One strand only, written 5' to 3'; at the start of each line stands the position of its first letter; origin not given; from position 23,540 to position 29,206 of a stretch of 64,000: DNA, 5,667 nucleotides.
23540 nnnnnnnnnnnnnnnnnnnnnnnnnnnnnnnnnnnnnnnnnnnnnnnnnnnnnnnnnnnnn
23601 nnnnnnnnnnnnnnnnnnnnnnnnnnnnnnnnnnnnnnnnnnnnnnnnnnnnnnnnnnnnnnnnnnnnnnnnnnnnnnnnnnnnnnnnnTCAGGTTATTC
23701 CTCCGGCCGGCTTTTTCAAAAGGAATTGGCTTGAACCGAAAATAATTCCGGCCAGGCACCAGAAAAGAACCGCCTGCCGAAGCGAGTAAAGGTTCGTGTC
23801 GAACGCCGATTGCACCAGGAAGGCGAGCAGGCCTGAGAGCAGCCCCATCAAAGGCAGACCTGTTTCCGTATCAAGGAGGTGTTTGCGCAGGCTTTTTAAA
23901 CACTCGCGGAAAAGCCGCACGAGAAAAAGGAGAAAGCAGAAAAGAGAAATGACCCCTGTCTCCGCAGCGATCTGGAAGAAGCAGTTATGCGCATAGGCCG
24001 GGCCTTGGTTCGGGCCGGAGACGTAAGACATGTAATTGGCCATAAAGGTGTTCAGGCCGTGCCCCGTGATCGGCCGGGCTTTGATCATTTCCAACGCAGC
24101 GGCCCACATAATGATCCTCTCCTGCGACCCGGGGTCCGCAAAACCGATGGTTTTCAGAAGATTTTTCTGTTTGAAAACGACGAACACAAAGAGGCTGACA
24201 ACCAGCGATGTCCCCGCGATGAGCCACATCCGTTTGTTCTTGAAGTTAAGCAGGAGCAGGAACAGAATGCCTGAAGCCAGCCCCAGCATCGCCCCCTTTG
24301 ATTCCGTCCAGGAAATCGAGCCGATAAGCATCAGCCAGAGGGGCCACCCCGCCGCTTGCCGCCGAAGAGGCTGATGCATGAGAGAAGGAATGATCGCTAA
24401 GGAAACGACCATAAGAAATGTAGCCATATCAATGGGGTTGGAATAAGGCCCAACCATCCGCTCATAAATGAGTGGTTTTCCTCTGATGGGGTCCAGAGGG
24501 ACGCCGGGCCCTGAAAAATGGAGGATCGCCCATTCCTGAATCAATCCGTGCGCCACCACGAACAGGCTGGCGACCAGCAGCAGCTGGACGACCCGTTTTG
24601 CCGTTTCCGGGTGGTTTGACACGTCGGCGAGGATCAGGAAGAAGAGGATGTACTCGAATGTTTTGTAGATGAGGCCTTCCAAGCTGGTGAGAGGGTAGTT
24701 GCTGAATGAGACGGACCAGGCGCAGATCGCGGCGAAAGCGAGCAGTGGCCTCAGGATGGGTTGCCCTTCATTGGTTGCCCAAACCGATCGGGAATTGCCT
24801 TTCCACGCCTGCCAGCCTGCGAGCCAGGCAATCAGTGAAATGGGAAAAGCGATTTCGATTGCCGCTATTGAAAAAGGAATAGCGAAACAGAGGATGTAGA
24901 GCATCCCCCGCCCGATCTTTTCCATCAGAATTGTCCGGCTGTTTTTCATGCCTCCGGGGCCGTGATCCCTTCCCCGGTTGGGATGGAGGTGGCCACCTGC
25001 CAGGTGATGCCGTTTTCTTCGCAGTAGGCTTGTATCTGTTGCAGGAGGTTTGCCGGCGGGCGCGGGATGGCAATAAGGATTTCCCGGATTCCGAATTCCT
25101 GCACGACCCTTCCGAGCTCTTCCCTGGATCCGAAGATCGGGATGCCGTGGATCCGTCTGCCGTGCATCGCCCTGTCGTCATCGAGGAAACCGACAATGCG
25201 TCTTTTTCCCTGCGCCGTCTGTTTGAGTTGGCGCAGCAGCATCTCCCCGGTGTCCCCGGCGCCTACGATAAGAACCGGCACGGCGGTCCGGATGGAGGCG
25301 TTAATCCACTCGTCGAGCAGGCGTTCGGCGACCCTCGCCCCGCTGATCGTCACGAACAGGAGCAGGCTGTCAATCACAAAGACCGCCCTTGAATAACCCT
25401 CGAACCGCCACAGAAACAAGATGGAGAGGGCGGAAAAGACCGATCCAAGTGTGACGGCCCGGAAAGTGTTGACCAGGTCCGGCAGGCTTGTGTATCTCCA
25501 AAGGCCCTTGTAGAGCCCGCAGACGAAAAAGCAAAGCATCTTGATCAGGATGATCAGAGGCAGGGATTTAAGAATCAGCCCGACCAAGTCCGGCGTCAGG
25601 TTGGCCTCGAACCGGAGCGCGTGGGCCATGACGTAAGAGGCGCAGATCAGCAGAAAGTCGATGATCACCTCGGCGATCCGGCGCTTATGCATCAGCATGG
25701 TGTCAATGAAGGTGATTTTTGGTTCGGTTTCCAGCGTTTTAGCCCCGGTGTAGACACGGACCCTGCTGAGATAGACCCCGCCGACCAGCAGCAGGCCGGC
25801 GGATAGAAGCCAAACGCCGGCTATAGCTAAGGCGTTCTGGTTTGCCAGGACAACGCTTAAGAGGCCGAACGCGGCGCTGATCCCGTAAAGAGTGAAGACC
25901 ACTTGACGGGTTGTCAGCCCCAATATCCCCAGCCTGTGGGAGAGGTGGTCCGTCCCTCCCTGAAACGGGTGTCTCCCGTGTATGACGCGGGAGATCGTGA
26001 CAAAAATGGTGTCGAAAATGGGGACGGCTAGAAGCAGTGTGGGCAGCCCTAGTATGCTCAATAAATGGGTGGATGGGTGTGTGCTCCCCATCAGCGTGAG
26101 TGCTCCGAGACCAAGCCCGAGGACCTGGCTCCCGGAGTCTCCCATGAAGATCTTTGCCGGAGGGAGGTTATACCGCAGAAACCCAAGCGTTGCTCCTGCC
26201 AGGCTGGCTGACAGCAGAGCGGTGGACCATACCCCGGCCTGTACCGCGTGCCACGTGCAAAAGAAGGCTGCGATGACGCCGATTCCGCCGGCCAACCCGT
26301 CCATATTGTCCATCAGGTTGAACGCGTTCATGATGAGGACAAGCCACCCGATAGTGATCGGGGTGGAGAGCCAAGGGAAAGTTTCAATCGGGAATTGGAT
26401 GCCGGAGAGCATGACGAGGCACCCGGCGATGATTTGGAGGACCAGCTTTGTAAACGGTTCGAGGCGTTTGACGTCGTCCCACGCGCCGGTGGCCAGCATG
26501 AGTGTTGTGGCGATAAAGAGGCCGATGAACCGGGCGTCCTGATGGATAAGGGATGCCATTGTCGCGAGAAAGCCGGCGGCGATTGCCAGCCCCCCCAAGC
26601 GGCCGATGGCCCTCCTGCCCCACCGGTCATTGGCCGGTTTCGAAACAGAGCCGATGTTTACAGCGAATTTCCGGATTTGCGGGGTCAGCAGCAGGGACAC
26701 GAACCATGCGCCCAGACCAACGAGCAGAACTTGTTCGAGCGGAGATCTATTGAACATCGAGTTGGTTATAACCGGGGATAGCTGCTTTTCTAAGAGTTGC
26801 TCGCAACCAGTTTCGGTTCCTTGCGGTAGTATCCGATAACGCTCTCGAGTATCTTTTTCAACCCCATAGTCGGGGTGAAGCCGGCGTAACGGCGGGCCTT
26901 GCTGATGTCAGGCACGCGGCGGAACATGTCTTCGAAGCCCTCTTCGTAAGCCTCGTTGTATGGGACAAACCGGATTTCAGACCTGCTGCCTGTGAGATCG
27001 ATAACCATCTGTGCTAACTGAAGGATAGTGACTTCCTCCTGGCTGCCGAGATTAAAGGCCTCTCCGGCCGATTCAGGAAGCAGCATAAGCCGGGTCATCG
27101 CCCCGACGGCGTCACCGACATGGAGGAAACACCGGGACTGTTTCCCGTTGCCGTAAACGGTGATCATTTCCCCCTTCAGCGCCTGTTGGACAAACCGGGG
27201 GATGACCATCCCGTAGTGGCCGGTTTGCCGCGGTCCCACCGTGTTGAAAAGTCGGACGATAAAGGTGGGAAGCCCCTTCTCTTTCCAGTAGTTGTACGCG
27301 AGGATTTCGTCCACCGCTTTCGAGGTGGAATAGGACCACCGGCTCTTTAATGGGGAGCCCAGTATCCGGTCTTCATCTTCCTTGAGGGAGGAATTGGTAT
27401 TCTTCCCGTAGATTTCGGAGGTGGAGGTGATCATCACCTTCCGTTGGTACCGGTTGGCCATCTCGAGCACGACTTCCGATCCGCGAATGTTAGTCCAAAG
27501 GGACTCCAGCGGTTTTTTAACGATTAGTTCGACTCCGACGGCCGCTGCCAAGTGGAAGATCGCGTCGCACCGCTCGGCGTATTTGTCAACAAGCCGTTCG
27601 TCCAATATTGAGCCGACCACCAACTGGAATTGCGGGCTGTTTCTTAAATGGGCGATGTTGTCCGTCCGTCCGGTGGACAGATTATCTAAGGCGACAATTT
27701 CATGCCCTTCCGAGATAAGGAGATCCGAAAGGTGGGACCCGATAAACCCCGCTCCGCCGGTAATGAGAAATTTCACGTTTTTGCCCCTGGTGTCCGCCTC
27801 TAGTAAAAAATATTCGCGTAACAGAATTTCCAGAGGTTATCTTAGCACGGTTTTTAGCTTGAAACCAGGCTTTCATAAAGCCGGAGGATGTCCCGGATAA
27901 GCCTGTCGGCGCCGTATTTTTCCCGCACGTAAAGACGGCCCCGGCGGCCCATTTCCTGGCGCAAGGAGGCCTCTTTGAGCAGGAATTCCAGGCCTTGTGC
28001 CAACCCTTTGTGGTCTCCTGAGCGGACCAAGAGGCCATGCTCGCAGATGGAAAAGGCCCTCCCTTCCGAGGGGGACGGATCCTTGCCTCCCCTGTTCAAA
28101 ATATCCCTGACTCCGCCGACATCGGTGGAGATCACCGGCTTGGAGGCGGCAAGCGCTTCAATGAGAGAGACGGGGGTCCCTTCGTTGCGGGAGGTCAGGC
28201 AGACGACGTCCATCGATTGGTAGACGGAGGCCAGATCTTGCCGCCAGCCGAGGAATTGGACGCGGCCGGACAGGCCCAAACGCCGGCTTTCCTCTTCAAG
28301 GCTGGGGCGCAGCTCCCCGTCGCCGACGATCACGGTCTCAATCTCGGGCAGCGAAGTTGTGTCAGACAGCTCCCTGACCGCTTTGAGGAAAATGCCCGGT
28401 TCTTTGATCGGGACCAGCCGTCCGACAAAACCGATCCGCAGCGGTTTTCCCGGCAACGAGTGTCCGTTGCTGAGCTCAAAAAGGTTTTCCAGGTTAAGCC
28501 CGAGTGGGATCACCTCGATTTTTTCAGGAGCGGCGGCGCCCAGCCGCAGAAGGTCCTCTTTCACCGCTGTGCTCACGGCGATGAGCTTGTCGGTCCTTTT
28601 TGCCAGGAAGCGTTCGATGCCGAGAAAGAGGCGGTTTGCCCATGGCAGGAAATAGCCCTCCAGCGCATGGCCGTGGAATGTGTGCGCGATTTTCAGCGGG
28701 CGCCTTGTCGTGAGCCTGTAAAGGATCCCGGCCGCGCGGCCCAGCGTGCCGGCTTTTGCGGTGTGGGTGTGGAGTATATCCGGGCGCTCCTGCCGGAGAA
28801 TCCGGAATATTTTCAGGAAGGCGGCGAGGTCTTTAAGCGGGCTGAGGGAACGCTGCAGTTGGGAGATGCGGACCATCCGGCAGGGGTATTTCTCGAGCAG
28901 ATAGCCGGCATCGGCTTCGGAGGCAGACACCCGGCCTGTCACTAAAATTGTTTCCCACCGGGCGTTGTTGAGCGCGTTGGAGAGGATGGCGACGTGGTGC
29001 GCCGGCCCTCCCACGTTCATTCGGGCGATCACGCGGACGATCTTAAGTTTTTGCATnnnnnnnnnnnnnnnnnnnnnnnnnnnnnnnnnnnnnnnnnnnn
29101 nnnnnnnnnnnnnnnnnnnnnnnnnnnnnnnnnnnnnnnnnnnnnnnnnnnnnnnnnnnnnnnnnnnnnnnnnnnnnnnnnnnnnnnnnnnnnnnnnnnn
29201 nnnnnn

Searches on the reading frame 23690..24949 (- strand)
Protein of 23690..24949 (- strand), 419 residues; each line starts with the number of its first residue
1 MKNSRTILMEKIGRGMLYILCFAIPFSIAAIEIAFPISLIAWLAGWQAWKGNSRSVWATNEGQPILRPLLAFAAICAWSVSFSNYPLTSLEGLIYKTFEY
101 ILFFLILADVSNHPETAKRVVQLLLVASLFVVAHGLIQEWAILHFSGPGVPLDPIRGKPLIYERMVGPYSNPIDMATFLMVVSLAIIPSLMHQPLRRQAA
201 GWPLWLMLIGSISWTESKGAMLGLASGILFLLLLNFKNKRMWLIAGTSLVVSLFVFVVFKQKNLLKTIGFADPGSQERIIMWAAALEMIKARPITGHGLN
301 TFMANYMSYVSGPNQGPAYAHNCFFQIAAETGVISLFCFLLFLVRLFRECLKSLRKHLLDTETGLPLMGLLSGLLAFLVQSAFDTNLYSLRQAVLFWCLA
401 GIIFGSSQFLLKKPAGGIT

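Call 10: search_protein_families(library=pfam, proteins=[window:23690-24949:-], max_evalue=0.000001)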
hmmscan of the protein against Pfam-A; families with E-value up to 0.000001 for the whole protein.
window:23690-24949:- (419 aa): 1 family
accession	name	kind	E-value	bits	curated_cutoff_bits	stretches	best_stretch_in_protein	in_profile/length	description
PF04932.20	Wzy_C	-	6.7e-24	84.8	31.7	1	206-340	5-149/149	O-Antigen ligase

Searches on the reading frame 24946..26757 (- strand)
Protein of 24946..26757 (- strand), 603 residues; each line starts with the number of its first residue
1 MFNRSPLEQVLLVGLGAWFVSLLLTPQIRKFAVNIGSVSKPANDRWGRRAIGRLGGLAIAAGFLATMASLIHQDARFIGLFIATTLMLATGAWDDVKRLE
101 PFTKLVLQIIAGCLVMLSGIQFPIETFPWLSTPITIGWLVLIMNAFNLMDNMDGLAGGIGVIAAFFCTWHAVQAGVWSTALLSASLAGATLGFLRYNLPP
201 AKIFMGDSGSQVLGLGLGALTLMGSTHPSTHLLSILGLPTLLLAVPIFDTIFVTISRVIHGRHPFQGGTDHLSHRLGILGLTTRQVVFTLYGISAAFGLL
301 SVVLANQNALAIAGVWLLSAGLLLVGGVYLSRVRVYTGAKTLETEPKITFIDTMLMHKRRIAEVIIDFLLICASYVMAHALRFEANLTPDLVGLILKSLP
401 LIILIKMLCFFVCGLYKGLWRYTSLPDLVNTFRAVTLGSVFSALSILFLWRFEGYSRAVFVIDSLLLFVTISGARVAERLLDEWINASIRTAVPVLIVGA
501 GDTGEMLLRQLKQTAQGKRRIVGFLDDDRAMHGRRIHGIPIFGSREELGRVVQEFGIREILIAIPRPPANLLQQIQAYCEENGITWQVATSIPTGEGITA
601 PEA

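Call 10: search_protein_families(library=pfam, proteins=[window:24946-26757:-], max_evalue=0.000001)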
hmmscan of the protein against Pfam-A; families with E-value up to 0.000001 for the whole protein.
window:24946-26757:- (603 aa): 2 families
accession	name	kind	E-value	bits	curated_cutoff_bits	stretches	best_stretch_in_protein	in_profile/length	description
PF00953.26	Glycos_transf_4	-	2.4e-35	122.3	27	1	78-224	2-159/160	Glycosyl transferase family 4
PF13727.12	CoA_binding_3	-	6.3e-12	46.3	25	1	420-583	9-168/175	CoA-binding domain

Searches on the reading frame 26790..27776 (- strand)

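Call 10: search_protein_families(library=pfam, proteins=[window:26790-27776:-], max_evalue=0.000001)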
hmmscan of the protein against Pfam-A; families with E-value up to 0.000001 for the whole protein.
window:26790-27776:- (328 aa): 6 families
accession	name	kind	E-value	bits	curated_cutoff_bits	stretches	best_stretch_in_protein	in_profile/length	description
PF16363.11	GDP_Man_Dehyd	-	1.4e-55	189.6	27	1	4-311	1-330/332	GDP-mannose 4,6 dehydratase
PF01370.27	Epimerase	-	7e-55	186.5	20.9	1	4-244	2-240/240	NAD dependent epimerase/dehydratase family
PF02719.21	Polysacc_synt_2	-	1.2e-18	67.7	20.2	1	4-118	2-127/293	Polysaccharide biosynthesis protein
PF07993.18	NAD_binding_4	-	1.1e-13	51.4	20.1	1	58-190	77-218/258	Male sterility protein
PF01073.25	3Beta_HSD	-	5.2e-13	49.1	22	1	4-187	1-189/280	3-beta hydroxysteroid dehydrogenase/isomerase family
PF04321.23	RmlD_sub_bind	-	2.7e-07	30.4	27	0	1-264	1-233/287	RmlD substrate binding domain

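Call 14: search_protein_families(library=ncbifam, proteins=[window:26790-27776:-], max_evalue=0.00001)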
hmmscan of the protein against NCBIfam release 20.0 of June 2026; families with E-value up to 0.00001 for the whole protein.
window:26790-27776:- (328 aa): 28 families (the best 25 are shown)
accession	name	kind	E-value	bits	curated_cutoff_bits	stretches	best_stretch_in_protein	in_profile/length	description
TIGR01181.1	dTDP_gluc_dehyt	equivalog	1.6e-48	165.5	365.1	1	2-320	1-314/321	dTDP-glucose 4,6-dehydratase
TIGR04180.1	EDH_00030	hypoth_equivalog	3e-46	157.8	475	1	4-303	2-295/297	NAD-dependent 4,6-dehydratase LegB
NF008872.0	PRK11908.1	equivalog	3.4e-40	138.1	294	1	1-320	2-338/349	bifunctional UDP-4-keto-pentose/UDP-xylose synthase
NF005998.1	PRK08125.1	equivalog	1e-37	129.9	777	1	2-317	317-649/649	bifunctional UDP-4-amino-4-deoxy-L-arabinose formyltransferase/UDP-glucuronic acid oxidase ArnA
TIGR01179.1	galE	equivalog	9.6e-36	123.3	262.3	1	3-320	2-328/332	UDP-glucose 4-epimerase GalE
NF007490.0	PRK10084.1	subfamily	1.3e-27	96.7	649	1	1-284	1-294/361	dTDP-glucose 4,6-dehydratase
TIGR02197.1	heptose_epim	equivalog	3e-25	89.1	274.6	1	4-282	2-280/316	ADP-glyceromanno-heptose 6-epimerase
NF007582.0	PRK10217.1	equivalog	4.6e-25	88.5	698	1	2-262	3-270/355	dTDP-glucose 4,6-dehydratase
NF011728.1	PRK15181.1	equivalog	1.4e-21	76.9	760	1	2-317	17-337/348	Vi polysaccharide biosynthesis UDP-N-acetylglucosaminuronic acid C-4 epimerase TviC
TIGR03466.1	HpnA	hypoth_equivalog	6.2e-20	71.3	367.65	1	1-278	1-262/327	hopanoid-associated sugar epimerase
TIGR02622.1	CDP_4_6_dhtase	equivalog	3.7e-19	69.1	278.45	1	2-319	6-332/352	CDP-glucose 4,6-dehydratase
NF007956.0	PRK10675.1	subfamily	2.4e-18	66.3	394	1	1-275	1-293/338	UDP-glucose 4-epimerase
NF042422.1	oxyalk_red_OleD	equivalog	1e-16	61.2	580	1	1-280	1-268/329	2-alkyl-3-oxoalkanoate reductase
NF041015.1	UDPsulfquin_syn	equivalog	2.3e-15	56.5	575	1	187-263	234-311/384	UDP-sulfoquinovose synthase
NF043036.1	ErythonDh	equivalog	9e-15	54.7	325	1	1-166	1-166/321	D-erythronate dehydrogenase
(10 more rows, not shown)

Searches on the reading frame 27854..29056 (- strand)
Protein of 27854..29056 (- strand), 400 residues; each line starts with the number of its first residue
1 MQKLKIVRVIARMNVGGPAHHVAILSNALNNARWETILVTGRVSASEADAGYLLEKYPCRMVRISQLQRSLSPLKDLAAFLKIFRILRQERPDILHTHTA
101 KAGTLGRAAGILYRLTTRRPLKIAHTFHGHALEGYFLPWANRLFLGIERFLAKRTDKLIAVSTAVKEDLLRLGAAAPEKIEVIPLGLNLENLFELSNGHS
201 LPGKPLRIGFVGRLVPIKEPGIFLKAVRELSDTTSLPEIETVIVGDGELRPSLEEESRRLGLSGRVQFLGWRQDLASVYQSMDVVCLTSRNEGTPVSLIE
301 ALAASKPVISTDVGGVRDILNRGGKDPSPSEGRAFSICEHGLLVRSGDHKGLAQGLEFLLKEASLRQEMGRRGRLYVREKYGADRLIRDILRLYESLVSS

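Call 10: search_protein_families(library=pfam, proteins=[window:27854-29056:-], max_evalue=0.000001)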
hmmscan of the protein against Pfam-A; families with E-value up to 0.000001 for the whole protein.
window:27854-29056:- (400 aa): 6 families
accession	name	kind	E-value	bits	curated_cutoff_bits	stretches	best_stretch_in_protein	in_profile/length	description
PF00534.26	Glycos_transf_1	-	3.3e-33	115.1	26.4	1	197-374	7-170/172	Glycosyl transferases group 1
PF13692.12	Glyco_trans_1_4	-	4.1e-32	111.8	27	1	207-361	3-141/142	Glycosyl transferases group 1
PF13439.12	Glyco_transf_4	-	5.6e-27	95.3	28.5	1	15-190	1-169/170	Glycosyltransferase Family 4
PF13579.12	Glyco_trans_4_4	-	1.3e-24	87.8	29.7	1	16-186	1-158/158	Glycosyl transferase 4-like domain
PF20706.3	GT4-conflict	-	4.2e-08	33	26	1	147-322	139-322/385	Family 4 Glycosyltransferase in conflict systems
PF13477.12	Glyco_trans_4_2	-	2e-07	31.7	23.4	1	23-161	14-138/139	Glycosyl transferase 4-like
